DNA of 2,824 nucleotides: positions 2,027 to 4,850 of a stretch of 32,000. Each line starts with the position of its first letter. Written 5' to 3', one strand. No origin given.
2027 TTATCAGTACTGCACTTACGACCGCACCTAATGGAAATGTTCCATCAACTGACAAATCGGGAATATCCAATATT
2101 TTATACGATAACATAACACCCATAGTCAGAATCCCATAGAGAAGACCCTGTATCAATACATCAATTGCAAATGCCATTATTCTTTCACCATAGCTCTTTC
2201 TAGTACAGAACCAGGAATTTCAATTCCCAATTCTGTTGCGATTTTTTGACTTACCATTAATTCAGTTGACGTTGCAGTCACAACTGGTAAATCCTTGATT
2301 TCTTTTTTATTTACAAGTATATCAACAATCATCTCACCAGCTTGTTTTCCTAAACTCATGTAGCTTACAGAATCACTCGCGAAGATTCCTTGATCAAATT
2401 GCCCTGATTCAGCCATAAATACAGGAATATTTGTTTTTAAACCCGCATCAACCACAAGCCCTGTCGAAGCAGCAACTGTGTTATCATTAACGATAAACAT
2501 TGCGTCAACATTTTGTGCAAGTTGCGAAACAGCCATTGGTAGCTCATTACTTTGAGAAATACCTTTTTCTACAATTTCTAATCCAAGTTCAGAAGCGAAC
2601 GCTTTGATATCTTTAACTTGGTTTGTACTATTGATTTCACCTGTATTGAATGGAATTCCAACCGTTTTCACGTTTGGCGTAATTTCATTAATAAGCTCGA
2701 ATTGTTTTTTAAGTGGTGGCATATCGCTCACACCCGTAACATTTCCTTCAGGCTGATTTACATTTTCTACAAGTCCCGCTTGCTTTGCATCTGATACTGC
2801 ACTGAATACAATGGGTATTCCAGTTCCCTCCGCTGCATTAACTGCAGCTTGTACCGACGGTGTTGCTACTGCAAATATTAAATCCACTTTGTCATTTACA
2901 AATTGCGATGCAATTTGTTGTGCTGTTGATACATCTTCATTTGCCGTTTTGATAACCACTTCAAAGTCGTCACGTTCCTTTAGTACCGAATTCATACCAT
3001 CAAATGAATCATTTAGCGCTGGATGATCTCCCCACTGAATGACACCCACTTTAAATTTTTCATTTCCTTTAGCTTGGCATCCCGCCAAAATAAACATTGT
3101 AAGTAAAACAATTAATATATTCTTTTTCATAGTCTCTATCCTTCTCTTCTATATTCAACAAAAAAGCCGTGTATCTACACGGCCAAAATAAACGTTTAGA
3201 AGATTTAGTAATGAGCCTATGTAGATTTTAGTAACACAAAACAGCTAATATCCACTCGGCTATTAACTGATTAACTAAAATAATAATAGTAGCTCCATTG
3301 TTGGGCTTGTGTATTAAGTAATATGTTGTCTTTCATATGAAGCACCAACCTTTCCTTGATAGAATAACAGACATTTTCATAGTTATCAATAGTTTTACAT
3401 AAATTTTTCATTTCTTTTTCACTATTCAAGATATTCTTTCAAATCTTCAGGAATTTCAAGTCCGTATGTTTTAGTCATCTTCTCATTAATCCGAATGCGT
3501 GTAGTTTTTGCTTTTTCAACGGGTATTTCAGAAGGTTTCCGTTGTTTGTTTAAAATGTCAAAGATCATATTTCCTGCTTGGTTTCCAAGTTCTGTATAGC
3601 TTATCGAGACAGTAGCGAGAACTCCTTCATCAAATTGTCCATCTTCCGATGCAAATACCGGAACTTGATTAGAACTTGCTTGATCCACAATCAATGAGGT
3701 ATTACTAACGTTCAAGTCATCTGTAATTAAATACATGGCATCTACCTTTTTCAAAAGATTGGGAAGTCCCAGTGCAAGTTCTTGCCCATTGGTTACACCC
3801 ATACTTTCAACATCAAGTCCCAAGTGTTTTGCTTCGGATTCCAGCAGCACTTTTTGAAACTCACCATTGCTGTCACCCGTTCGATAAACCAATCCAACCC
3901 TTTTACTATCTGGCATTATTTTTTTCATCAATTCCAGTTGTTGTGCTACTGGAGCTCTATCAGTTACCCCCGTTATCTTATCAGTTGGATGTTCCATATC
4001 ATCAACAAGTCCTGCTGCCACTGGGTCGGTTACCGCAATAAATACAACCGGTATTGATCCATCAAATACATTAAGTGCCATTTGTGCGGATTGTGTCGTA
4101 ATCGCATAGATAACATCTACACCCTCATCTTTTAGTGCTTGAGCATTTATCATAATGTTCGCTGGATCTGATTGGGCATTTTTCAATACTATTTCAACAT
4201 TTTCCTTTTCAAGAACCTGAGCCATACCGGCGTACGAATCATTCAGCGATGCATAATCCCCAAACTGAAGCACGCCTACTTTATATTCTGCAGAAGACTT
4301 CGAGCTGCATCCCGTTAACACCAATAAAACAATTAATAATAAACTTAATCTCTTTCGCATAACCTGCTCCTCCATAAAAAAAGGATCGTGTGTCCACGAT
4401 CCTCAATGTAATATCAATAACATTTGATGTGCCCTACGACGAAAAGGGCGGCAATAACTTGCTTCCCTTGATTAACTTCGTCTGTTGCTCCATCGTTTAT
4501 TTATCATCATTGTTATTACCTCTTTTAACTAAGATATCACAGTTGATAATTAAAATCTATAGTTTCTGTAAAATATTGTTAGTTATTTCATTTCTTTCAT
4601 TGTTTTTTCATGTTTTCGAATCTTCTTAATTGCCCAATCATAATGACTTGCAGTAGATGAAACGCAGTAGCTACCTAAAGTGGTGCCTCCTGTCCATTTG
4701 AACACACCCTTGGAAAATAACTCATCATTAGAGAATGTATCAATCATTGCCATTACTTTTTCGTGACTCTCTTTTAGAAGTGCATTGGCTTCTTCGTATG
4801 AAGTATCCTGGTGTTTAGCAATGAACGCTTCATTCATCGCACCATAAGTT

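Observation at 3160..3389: Leader 1: a Tyr-run leader peptide (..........) upstream of the binding protein-permease-ATPase operon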

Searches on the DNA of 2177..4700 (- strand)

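Call 4: search_rna_families(source=window, start=2900, end=4700, threshold=evalue, max_evalue=10)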
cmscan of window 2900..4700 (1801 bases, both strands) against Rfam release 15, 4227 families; matches with E-value up to 10: 6.
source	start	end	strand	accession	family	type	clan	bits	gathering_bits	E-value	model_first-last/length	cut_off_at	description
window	3155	3258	-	RF04312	trpB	Cis-reg;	-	24.8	59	1.1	1-107/107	no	trpB ncRNA motif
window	3159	3294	-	RF00033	MicF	Gene; antisense;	-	19.8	79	7.9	1-94/94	no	MicF RNA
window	4086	4106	+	RF01114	TMV_UPD-PK1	Cis-reg;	-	18.2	33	2.3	1-22/22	no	Pseudoknot of upstream pseudoknot domain (UPD) of the 3'UTR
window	3158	3220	-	RF00057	RyhB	Gene; sRNA;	-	18.1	55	3.3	1-67/67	no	RyhB RNA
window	3523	3566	-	RF02956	DUF2693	Gene; sRNA;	-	14.2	81.3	9.3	1-165/165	no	DUF2693 RNA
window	3526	3637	-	RF01177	snR67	Gene; snRNA; snoRNA; CD-box;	CL00053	13.9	55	9.9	1-83/83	no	Small nucleolar RNA snR67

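Call 7: search_rna_families(source=window, start=3100, end=3450, threshold=evalue, max_evalue=10, show_alignments=2)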
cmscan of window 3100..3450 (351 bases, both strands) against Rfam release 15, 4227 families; matches with E-value up to 10: 11.
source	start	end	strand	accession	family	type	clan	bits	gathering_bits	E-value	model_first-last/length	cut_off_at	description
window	3155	3258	-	RF04312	trpB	Cis-reg;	-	24.8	59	0.22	1-107/107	no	trpB ncRNA motif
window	3159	3294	-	RF00033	MicF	Gene; antisense;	-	19.8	79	1.5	1-94/94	no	MicF RNA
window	3159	3250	-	RF01401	rseX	Gene; sRNA;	-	18.9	50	6.5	1-94/94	no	rseX Hfq binding RNA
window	3160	3302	-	RF04359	Plastid-GIID1-clpP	Intron;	-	18.1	140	0.51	1-179/179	no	Plastid group II-D1 clpP intron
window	3158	3220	-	RF00057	RyhB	Gene; sRNA;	-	18.1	55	0.64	1-67/67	no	RyhB RNA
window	3161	3223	-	RF00078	MicA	Gene; sRNA;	-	18.1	41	2.1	1-75/75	no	MicA sRNA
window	3101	3184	-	RF02772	AilA_thermometer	Cis-reg; thermoregulator;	-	16.9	81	4.2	1-89/89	no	AilA 5' UTR thermometer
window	3160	3302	-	RF01775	RsaOG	Gene; sRNA;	-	15.7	50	5.8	1-147/147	no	RNA S.aureus Orsay G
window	3214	3308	+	RF01221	snoU6-47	Gene; snRNA; snoRNA; CD-box;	-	15.3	54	6.5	1-132/132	no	Small nucleolar RNA U6-47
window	3151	3277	-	RF00557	L10_leader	Cis-reg; leader;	-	15.2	44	3.3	1-138/138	no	Ribosomal protein L10 leader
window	3159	3262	-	RF01883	TUG1_2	Gene; lncRNA;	-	15.2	90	5.1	1-89/89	no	Taurine upregulated gene 1 conserved region 2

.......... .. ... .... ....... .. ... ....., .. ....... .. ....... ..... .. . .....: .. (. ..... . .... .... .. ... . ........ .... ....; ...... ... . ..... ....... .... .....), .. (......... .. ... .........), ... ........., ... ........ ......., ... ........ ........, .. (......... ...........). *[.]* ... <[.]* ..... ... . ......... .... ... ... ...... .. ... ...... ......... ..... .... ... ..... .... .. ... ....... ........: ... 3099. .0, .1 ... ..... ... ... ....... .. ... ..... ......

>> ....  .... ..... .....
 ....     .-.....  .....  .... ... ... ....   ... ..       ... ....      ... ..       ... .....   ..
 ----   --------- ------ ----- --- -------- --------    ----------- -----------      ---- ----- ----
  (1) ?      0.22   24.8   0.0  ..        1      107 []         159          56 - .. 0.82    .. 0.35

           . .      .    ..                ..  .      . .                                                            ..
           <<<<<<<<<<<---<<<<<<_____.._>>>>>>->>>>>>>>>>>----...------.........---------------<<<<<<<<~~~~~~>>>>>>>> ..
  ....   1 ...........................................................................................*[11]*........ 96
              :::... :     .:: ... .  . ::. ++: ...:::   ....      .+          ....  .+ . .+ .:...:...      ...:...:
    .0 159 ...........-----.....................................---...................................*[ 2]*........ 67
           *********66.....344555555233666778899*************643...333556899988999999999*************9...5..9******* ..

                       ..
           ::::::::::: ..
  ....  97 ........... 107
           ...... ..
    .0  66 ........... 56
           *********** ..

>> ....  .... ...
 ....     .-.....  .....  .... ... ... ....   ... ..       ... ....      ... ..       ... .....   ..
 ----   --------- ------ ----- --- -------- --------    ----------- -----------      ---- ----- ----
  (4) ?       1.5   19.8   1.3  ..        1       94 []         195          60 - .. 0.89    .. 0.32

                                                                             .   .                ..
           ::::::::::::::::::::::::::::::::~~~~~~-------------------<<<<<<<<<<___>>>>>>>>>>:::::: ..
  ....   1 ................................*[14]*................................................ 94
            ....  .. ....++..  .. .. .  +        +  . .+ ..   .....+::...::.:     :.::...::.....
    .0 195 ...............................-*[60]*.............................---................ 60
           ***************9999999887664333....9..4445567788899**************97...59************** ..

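Call 33: search_rna_families(sources=[L035, L038, L047, L051, L053, L067, L078], threshold=gathering, show_alignments=2)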
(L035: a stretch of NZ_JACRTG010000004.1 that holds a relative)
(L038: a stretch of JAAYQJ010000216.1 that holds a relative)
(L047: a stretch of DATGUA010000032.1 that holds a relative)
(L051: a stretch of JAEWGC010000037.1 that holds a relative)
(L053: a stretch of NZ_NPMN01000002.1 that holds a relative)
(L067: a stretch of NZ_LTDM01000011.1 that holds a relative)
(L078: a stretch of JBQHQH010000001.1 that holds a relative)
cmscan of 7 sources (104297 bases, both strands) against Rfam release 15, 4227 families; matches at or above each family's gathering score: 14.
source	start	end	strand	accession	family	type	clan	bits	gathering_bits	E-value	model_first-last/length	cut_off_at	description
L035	7643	7884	+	RF00230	T-box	Cis-reg; leader;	-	129.1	93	3.8e-28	1-219/219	no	T-box leader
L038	1558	1805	+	RF00230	T-box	Cis-reg; leader;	-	128.5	93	5.5e-28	1-219/219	no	T-box leader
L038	55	292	+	RF00230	T-box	Cis-reg; leader;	-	124.2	93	7e-27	1-219/219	no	T-box leader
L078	9128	9365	+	RF00230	T-box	Cis-reg; leader;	-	123.9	93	8.4e-27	1-219/219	no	T-box leader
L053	7605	7841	+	RF00230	T-box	Cis-reg; leader;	-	122.9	93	1.5e-26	1-219/219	no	T-box leader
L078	7684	7921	+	RF00230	T-box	Cis-reg; leader;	-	121.6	93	3.4e-26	1-219/219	no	T-box leader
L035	9023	9262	+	RF00230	T-box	Cis-reg; leader;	-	121.4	93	3.9e-26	1-219/219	no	T-box leader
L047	7617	7852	+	RF00230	T-box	Cis-reg; leader;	-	120.9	93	5.1e-26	1-219/219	no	T-box leader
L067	7586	7821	+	RF00230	T-box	Cis-reg; leader;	-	119.3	93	1.3e-25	1-219/219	no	T-box leader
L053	9111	9350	+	RF00230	T-box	Cis-reg; leader;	-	115.1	93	1.5e-24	1-219/219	no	T-box leader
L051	7610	7847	+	RF00230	T-box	Cis-reg; leader;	-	114.3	93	2.6e-24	1-219/219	no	T-box leader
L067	6120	6358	+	RF00230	T-box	Cis-reg; leader;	-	113.9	93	3.3e-24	1-219/219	no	T-box leader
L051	9087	9327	+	RF00230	T-box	Cis-reg; leader;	-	112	93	9.7e-24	1-219/219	no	T-box leader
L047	6156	6394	+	RF00230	T-box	Cis-reg; leader;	-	105.3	93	5.4e-22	1-219/219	no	T-box leader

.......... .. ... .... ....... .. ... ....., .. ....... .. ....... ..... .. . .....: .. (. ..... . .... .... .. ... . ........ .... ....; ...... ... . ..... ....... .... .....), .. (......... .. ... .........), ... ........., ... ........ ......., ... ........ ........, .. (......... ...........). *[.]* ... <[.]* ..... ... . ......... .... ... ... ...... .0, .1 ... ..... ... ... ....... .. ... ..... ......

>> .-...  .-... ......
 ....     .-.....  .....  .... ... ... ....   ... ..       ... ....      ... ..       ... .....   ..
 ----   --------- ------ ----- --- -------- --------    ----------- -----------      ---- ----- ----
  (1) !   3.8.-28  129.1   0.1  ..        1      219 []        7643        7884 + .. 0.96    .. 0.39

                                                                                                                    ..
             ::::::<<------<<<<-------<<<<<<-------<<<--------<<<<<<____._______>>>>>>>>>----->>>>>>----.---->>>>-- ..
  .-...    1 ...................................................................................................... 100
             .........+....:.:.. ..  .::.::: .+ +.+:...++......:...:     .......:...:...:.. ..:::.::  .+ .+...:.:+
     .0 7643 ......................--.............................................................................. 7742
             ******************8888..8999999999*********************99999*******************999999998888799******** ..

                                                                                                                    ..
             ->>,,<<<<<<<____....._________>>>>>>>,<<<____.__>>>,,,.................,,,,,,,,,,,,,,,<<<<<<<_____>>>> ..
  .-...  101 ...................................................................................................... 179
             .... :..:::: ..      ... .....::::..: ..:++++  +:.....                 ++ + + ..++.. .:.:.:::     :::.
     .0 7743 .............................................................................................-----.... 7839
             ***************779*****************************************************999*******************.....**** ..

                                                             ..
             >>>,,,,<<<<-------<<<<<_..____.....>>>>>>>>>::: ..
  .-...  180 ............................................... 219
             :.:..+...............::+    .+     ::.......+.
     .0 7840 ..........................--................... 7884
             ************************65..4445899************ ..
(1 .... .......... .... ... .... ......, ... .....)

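Call 54: search_rna_families(sources=[L010, L013, L016, L034, L046, L028, L045, L030, L057, L076], threshold=gathering)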
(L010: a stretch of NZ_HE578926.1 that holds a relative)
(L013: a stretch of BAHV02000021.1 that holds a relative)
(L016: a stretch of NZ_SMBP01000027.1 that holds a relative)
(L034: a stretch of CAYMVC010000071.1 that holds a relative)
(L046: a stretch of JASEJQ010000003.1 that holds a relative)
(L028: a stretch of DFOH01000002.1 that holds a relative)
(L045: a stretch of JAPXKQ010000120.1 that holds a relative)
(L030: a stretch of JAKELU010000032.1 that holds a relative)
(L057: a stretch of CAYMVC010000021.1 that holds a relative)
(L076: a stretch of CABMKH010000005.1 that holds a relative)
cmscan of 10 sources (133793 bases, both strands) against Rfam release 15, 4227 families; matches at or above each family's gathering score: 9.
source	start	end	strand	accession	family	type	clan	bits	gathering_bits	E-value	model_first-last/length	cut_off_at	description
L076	7641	7878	+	RF00230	T-box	Cis-reg; leader;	-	126.3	93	2.6e-27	1-219/219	no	T-box leader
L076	6185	6421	+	RF00230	T-box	Cis-reg; leader;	-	122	93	3.5e-26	1-219/219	no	T-box leader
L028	7682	7918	+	RF00230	T-box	Cis-reg; leader;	-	116.7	93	8.1e-25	1-219/219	no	T-box leader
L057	5395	5634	+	RF00230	T-box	Cis-reg; leader;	-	116.5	93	9e-25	1-219/219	no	T-box leader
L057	233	459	-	RF02862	sRNA_1300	Gene; sRNA;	-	112.2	48.8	1.4e-24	1-231/231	no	Enterococcus sRNA 1300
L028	12312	12438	+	RF00379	c-di-AMP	Cis-reg; riboswitch;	-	111.3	38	2.3e-25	1-134/134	no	c-di-AMP riboswitch aptamer (ydaO/yuaA leader)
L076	72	130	-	RF01734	Fluoride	Cis-reg; riboswitch;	-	57.6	34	4.8e-13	1-64/64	no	Fluoride riboswitch aptamer (crcB RNA motif)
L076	4261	4373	-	RF00059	TPP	Cis-reg; riboswitch;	-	55.3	54.3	8.6e-08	1-105/105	no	TPP riboswitch aptamer (THI element)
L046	8939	9096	+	RF01731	TwoAYGGAY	Cis-reg;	CL00106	49.7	43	9.1e-05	1-168/168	no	TwoAYGGAY RNA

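Call 55: search_rna_families(sources=[L002, L004, L008, L012, L019], threshold=evalue, max_evalue=5)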
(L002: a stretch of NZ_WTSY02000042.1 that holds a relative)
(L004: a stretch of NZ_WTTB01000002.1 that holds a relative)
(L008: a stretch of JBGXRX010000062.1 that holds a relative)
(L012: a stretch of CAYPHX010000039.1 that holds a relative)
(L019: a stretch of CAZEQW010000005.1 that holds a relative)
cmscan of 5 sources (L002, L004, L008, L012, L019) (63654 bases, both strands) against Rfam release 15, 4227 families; matches with E-value up to 5: 9.
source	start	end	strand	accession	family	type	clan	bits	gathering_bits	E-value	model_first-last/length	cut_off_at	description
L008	102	172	+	RF00005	tRNA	Gene; tRNA;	CL00001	59.1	29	3.1e-10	1-71/71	no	tRNA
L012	1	72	+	RF00167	Purine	Cis-reg; riboswitch;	CL00123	52.9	37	3.6e-06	30-102/102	5'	Purine riboswitch aptamer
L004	3175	3250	+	RF02386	sau-19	Gene; sRNA;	-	31.6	80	0.066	1-75/75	no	Staphylococcus sRNA sau-19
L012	6669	6735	+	RF00513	Trp_leader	Cis-reg; leader;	-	28.6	41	0.1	1-100/100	no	Tryptophan operon leader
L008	4797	4844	+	RF02451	ncr1241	Gene; sRNA;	-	27.3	60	2.2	1-63/63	no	Bacillus sRNA ncr1241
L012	6624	6736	+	RF00506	Thr_leader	Cis-reg; leader;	-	24.3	55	3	1-118/118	no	Threonine operon leader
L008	102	173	-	RF04354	Plastid-ycf2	Cis-reg;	-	23.2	65.7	2.6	1-75/75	no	Plastid-ycf2 5UTR RNA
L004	4434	4522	+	RF01637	ceN47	Gene; snRNA; snoRNA; CD-box;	-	20.8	35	4.2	1-155/155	no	Nematode snoRNA ceN47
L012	4161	4215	-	RF01152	sR1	Gene; snRNA; snoRNA; CD-box;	-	17.5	45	4.2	1-57/57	no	Small nucleolar RNA sR1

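Call 70: search_rna_families(sources=[L080, L082, L084], threshold=evalue, max_evalue=0.1)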
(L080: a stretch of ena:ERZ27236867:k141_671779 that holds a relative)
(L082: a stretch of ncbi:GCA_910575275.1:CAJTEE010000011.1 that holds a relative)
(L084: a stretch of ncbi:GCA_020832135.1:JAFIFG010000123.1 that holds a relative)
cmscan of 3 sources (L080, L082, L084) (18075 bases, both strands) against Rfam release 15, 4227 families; matches with E-value up to 0.1: 1.
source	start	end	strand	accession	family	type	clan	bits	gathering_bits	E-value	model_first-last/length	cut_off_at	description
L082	2109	2344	+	RF00230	T-box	Cis-reg; leader;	-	109.7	93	6.9e-24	1-219/219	no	T-box leader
